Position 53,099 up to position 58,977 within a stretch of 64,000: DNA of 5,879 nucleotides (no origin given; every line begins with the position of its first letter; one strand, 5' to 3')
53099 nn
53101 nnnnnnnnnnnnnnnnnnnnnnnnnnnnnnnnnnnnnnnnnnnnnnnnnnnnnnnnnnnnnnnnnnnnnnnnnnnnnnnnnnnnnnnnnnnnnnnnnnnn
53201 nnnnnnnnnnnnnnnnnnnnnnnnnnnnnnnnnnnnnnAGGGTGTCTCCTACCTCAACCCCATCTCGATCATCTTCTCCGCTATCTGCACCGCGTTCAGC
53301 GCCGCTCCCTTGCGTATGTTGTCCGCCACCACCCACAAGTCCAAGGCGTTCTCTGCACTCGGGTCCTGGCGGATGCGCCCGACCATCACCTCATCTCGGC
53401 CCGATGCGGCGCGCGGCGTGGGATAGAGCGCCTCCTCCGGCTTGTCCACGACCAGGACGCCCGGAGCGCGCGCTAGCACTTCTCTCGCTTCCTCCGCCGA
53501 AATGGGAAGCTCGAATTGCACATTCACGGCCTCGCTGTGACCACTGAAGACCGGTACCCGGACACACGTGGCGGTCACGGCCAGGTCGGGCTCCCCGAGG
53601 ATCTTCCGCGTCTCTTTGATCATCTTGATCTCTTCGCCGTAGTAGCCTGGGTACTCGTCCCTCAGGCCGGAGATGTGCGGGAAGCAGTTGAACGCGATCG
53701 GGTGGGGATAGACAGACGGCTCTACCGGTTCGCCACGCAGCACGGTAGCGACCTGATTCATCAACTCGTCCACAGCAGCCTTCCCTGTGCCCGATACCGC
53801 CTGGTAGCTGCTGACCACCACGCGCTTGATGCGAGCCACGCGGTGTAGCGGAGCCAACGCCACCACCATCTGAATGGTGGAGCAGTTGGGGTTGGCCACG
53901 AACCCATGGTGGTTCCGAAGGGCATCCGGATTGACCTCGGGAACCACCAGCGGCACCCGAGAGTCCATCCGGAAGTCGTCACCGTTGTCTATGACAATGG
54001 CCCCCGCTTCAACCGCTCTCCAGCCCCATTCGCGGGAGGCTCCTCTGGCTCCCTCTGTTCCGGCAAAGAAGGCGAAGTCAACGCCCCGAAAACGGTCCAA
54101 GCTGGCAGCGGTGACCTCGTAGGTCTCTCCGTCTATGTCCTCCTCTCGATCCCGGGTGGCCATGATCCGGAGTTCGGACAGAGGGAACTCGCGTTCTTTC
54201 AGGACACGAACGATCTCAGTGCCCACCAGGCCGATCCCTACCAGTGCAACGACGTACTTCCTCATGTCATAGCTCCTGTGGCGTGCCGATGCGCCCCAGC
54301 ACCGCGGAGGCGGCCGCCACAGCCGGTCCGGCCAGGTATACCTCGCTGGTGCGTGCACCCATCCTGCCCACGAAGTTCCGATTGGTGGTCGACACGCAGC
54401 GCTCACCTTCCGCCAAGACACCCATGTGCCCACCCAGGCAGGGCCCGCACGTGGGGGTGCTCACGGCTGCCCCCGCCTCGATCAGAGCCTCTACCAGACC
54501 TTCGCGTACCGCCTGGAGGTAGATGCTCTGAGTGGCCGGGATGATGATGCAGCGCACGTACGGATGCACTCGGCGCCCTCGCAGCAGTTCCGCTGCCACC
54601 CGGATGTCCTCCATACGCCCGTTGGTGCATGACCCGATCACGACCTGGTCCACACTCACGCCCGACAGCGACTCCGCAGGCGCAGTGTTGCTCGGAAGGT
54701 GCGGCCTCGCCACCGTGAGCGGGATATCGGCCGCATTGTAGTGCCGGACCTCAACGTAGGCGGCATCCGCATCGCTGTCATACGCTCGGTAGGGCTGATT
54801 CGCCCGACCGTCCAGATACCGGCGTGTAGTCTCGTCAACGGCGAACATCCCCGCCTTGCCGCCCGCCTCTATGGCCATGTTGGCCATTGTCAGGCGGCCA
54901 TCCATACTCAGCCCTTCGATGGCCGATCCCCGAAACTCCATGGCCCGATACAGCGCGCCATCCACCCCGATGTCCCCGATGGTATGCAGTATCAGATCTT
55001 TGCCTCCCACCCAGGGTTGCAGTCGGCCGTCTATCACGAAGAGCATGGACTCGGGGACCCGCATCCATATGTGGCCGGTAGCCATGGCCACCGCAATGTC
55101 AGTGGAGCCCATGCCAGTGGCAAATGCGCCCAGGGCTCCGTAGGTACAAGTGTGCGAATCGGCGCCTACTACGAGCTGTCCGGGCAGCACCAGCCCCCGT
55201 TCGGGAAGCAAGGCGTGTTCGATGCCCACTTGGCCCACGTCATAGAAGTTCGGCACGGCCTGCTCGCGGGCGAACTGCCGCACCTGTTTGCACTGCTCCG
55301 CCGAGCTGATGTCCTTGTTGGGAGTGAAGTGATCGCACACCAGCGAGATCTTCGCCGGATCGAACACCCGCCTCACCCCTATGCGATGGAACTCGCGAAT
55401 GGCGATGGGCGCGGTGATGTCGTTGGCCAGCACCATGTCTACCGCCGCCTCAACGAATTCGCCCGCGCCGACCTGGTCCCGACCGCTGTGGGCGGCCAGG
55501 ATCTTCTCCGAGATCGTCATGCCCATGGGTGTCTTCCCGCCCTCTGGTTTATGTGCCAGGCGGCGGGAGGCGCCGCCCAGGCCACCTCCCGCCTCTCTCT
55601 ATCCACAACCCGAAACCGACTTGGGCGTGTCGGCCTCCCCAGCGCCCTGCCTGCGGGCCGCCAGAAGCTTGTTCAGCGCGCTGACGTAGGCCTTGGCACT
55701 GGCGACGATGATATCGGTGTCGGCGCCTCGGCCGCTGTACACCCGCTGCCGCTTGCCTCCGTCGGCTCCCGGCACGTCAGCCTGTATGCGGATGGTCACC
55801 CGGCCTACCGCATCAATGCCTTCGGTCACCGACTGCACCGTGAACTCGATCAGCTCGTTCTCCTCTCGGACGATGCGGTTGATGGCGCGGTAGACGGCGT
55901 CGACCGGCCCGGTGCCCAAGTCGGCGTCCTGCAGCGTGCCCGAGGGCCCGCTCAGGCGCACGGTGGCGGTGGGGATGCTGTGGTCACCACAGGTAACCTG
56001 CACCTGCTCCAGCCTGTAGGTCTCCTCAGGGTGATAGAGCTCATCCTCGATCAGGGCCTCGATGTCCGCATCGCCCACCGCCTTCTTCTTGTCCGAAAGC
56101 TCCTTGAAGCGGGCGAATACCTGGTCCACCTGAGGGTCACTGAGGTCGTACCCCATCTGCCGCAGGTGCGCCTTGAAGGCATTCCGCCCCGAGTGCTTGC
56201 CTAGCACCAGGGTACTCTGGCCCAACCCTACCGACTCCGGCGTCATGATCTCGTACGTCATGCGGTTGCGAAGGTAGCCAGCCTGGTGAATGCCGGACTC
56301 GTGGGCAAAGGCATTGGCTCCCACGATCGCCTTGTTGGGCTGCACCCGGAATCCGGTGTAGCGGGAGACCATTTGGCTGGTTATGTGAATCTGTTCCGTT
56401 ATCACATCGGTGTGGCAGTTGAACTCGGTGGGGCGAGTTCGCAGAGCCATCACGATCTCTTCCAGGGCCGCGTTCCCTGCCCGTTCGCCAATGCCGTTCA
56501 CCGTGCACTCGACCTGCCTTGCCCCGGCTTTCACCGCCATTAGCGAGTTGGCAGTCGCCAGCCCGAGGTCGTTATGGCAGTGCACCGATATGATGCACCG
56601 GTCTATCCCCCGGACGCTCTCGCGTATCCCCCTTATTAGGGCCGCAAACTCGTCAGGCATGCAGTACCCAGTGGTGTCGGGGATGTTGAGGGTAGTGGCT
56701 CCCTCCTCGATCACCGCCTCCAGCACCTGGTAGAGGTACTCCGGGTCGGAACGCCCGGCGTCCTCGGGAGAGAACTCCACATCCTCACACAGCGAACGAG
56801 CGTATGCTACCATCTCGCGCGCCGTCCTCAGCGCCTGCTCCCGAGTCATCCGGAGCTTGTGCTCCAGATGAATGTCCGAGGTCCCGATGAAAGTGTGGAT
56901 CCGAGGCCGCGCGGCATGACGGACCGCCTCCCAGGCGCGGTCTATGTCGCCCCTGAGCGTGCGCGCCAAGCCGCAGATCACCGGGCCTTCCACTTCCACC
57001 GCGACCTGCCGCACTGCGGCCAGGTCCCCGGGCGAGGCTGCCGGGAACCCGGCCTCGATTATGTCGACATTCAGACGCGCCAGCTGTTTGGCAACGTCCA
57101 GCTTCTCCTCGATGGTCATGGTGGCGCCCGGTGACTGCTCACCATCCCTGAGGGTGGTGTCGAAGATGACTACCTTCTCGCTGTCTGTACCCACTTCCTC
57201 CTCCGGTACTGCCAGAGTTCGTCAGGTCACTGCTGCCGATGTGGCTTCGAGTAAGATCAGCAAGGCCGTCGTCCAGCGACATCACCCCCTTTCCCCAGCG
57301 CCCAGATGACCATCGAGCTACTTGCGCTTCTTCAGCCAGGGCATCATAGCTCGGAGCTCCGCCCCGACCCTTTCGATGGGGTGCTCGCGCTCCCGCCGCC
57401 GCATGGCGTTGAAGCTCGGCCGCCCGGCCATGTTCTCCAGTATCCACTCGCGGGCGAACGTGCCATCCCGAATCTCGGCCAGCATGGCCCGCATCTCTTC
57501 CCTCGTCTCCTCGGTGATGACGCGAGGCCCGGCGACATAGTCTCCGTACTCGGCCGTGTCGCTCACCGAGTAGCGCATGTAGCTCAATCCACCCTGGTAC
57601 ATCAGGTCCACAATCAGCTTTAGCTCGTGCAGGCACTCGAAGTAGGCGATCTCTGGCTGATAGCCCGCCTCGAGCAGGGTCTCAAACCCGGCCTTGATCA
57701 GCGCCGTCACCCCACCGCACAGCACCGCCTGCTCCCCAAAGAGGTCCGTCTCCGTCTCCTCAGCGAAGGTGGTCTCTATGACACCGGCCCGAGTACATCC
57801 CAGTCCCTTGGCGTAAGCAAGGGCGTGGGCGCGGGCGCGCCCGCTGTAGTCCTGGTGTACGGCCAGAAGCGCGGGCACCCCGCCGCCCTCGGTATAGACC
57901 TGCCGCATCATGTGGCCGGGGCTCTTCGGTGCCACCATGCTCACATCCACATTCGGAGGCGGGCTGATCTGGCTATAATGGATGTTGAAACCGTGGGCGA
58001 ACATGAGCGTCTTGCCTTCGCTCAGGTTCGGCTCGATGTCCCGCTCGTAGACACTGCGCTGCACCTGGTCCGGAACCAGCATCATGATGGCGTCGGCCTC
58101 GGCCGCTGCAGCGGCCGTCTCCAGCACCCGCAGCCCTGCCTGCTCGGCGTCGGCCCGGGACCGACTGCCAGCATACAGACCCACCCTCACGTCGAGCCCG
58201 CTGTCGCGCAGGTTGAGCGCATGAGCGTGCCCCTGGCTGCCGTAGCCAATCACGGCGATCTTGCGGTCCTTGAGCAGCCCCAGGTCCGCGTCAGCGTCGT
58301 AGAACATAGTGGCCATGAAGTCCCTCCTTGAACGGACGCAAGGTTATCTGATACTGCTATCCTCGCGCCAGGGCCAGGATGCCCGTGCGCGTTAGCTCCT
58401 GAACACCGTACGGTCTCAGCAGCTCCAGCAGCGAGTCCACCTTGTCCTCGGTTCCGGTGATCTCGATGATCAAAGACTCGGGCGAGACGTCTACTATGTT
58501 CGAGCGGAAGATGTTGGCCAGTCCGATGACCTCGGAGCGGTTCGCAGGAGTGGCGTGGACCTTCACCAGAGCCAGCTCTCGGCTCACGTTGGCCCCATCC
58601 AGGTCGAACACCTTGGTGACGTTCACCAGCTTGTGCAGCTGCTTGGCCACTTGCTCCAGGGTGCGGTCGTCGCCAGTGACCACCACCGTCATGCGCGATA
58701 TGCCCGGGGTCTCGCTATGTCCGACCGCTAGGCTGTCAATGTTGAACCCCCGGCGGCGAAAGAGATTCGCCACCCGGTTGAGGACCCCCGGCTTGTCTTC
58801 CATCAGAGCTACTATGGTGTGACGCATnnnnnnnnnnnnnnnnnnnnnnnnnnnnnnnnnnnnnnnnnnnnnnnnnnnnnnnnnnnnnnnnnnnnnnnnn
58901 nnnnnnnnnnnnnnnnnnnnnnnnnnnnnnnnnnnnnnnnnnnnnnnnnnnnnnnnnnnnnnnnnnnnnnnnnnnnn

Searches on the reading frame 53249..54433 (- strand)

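Call 60: search_protein_families(library=ncbifam, proteins=[window:53249-54433:-], max_evalue=1e-10)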
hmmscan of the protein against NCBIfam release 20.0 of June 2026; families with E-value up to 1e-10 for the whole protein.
window:53249-54433:- (394 aa): 11 families
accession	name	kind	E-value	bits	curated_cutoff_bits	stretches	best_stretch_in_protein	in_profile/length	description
NF011456.0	PRK14874.1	equivalog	1.4e-122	409.1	223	1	57-391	2-343/346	aspartate-semialdehyde dehydrogenase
TIGR01296.1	asd_B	equivalog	1.2e-113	379.7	324.2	1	62-390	2-338/339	aspartate-semialdehyde dehydrogenase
NF005229.0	PRK06728.1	equivalog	6.1e-92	308.1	628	1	58-393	4-346/347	aspartate-semialdehyde dehydrogenase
NF004224.0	PRK05671.1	equivalog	4.5e-65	220.3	284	1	62-390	7-333/336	aspartate-semialdehyde dehydrogenase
NF005957.0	PRK08040.1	equivalog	6.1e-64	216.6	273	1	62-390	7-332/336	aspartate-semialdehyde dehydrogenase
NF006416.0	PRK08664.1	subfamily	2.1e-38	132.4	232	2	106-223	65-188/350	aspartate-semialdehyde dehydrogenase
TIGR00978.1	asd_EA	equivalog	7.2e-35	120.6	301.2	2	138-222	92-185/342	aspartate-semialdehyde dehydrogenase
NF005144.0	PRK06598.1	subfamily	1.1e-22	80.6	198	1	228-378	204-357/369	aspartate-semialdehyde dehydrogenase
NF005368.0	PRK06901.1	equivalog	2e-22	79.8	437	1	99-391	46-321/323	oxidoreductase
TIGR01745.1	asd_gamma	equivalog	2.5e-15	56.3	402.9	0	223-379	198-356/366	aspartate-semialdehyde dehydrogenase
TIGR01850.1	argC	equivalog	1.9e-12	47.1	233.6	0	68-223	10-190/345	N-acetyl-gamma-glutamyl-phosphate reductase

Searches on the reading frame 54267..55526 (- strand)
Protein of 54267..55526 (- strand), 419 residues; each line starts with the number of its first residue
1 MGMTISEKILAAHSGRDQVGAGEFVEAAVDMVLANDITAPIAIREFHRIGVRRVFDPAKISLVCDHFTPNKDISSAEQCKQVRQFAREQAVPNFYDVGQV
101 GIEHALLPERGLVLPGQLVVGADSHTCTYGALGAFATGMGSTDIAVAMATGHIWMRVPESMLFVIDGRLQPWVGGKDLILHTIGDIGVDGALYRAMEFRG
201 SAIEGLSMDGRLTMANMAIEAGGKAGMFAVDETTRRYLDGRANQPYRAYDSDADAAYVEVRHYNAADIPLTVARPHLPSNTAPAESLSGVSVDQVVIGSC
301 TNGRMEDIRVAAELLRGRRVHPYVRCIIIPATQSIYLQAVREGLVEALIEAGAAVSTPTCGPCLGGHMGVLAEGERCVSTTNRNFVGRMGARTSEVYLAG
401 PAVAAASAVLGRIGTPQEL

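Call 60: search_protein_families(library=ncbifam, proteins=[window:54267-55526:-], max_evalue=1e-10)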
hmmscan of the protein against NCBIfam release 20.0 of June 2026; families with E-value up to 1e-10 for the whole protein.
window:54267-55526:- (419 aa): 19 families
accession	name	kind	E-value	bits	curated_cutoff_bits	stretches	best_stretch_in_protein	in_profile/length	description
TIGR02083.1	LEU2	equivalog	1.2e-202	673.4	610.65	1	3-419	1-419/419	3-isopropylmalate dehydratase large subunit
NF001614.1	PRK00402.1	subfamily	3e-193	642.2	385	1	3-417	1-415/415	aconitase/3-isopropylmalate dehydratase large subunit family protein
TIGR01343.1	hacA_fam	subfamily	1.2e-176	587.3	385.7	1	4-416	1-411/412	homoaconitate hydratase family protein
TIGR02086.1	IPMI_arch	subfamily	1e-156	521.8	410.15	1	3-418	1-411/411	3-isopropylmalate dehydratase/homoaconitate hydratase family large subunit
NF040615.1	HacA_Meth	equivalog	6.9e-133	443.4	550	1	3-414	1-416/419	homoaconitase large subunit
NF009116.0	PRK12466.1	subfamily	5.5e-101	338.5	531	2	3-262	5-270/472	3-isopropylmalate dehydratase large subunit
NF005558.0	PRK07229.1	equivalog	5e-93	312.8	612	1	1-418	1-414/647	aconitate hydratase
NF004016.0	PRK05478.1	subfamily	3.5e-91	306.1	510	2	2-268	3-285/468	3-isopropylmalate dehydratase large subunit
TIGR00170.1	leuC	equivalog_domain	1.1e-80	271.5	560.25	2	1-257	1-262/466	3-isopropylmalate dehydratase large subunit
TIGR01342.1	acon_putative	hypoth_equivalog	7.7e-79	265.6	719.15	1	4-419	1-412/655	putative aconitate hydratase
TIGR00139.1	h_aconitase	equivalog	9.8e-66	222.5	529.9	2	18-243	21-245/709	homoaconitase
NF006690.0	PRK09238.1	equivalog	1.5e-41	142.2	782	2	248-418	648-816/852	bifunctional aconitate hydratase 2/2-methylisocitrate dehydratase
TIGR01340.1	aconitase_mito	equivalog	3.6e-38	131.4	825.35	1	21-412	48-471/745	aconitate hydratase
NF008503.0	PRK11413.1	equivalog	4.4e-35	120.8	641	2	115-285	141-312/753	hydratase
TIGR00117.1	acnB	equivalog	4.9e-29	100.7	1287.2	1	249-418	648-814/844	bifunctional aconitate hydratase 2/2-methylisocitrate dehydratase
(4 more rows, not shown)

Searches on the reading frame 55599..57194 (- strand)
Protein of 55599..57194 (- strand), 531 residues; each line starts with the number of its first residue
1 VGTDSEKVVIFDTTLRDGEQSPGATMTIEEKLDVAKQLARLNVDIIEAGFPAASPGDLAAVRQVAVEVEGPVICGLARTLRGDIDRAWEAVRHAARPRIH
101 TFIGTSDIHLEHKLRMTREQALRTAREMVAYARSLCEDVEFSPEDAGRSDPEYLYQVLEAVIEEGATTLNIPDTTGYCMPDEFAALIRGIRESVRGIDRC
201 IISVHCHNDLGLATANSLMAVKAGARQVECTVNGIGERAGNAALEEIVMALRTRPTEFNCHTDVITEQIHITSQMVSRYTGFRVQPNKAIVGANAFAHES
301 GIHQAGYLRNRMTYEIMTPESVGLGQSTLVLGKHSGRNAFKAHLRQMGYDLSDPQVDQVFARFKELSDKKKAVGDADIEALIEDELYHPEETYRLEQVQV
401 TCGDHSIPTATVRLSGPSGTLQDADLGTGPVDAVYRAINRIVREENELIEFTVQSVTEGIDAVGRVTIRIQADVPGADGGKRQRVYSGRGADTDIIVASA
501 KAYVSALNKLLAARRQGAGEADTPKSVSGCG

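Call 60: search_protein_families(library=ncbifam, proteins=[window:55599-57194:-], max_evalue=1e-10)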
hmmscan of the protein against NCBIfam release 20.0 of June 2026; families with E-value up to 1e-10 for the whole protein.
window:55599-57194:- (531 aa): 23 families
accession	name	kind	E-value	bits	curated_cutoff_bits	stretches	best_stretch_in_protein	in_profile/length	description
NF002086.0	PRK00915.1-3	equivalog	1.7e-238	792.3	532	1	4-516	3-507/516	2-isopropylmalate synthase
TIGR00973.1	leuA_bact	equivalog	2.9e-220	731.9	598.7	1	7-508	1-494/494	2-isopropylmalate synthase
NF002087.0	PRK00915.1-4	equivalog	2e-216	719.5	729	1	4-516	3-508/516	2-isopropylmalate synthase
NF002088.0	PRK00915.1-5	equivalog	7.5e-196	651.6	697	1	6-516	2-504/514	2-isopropylmalate synthase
NF002084.0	PRK00915.1-1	equivalog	6e-180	599.2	748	1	5-514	2-503/523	2-isopropylmalate synthase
NF002085.0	PRK00915.1-2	subfamily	1.1e-154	516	517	1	5-513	11-502/504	2-isopropylmalate synthase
NF041069.1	IPMS_Sufob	equivalog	2.7e-123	411.9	600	1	9-384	2-367/371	isopropylmalate synthase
TIGR02090.1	LEU1_arch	subfamily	5.1e-123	410.8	484.75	1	8-382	1-363/363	isopropylmalate/citramalate/homocitrate synthases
TIGR02660.1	nifV_homocitr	equivalog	5.8e-94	315.4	462.9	1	7-381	1-364/365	homocitrate synthase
TIGR02146.1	LysS_fung_arch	equivalog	4.6e-84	282.6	413.55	1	10-364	1-343/344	homocitrate synthase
NF042434.1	IPMS_Lepto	equivalog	6.5e-73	245.8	500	1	5-370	3-373/374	2-isopropylmalate synthase LeuA2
TIGR00977.1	citramal_synth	equivalog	1.4e-70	238.1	450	1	7-510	1-516/526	citramalate synthase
NF042433.1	CitmalDyn_Leptosp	equivalog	6.6e-56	189.9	950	1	1-455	1-458/514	(R)-citramalate synthase CimA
NF002991.1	PRK03739.1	subfamily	2.7e-44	151.8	455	1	13-509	32-550/550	2-isopropylmalate synthase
TIGR00970.1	leuA_yeast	equivalog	4.9e-35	121.1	697.4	1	12-510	31-562/564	2-isopropylmalate synthase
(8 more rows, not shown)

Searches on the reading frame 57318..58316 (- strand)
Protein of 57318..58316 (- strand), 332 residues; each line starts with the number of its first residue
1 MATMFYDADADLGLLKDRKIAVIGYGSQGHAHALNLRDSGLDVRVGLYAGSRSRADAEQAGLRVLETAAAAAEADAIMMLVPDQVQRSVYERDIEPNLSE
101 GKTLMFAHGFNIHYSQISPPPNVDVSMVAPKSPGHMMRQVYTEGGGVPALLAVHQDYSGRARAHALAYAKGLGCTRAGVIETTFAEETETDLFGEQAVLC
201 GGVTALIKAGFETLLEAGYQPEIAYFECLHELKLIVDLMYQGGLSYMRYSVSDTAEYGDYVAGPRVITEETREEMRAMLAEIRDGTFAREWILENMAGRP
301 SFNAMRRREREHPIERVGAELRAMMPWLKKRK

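Call 8: search_protein_families(library=ncbifam, proteins=[window:57318-58316:-])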
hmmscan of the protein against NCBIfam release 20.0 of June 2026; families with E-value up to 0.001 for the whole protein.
window:57318-58316:- (332 aa): 5 families
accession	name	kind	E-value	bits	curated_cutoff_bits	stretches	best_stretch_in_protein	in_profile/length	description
NF004017.0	PRK05479.1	equivalog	4.1e-172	571.5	336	1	1-331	1-331/337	ketol-acid reductoisomerase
NF009940.0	PRK13403.1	equivalog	7.8e-150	498.3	406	1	4-331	3-329/335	ketol-acid reductoisomerase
TIGR00465.1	ilvC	equivalog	6.1e-140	465.6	226.15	1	15-329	1-314/314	ketol-acid reductoisomerase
NF003557.0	PRK05225.1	equivalog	2.4e-56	191.3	713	2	12-202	32-228/491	ketol-acid reductoisomerase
NF043037.1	ThreonDh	equivalog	0.00047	19.7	350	1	17-106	2-94/297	L-threonate dehydrogenase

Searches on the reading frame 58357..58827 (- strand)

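Call 8: search_protein_families(library=ncbifam, proteins=[window:58357-58827:-])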
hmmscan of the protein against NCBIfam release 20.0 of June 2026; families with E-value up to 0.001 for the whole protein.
window:58357-58827:- (156 aa): 8 families
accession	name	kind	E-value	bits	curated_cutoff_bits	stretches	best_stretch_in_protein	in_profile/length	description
NF008864.0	PRK11895.1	equivalog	3.3e-64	215.5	119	1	1-156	2-158/164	acetolactate synthase small subunit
TIGR00119.1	acolac_sm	equivalog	5.4e-63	211.7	56.9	1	1-156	1-157/158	acetolactate synthase small subunit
NF010078.0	PRK13562.1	equivalog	1.4e-12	47.4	96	1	1-76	1-77/84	ACT domain-containing protein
NF005233.0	PRK06737.1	equivalog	1.6e-11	44.2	102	1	1-74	1-74/76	ACT domain-containing protein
NF006036.0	PRK08178.1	equivalog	2.1e-10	40.5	128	1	9-75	21-86/102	acetolactate synthase small subunit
NF008362.0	PRK11152.1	equivalog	2.9e-09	36.7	68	1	1-73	2-73/85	acetolactate synthase 2 small subunit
TIGR01327.1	PGDH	equivalog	2.5e-07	29.9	454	1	3-74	452-521/525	phosphoglycerate dehydrogenase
NF006352.0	PRK08577.1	equivalog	0.00013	22.1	140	1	5-73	59-129/136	hypothetical protein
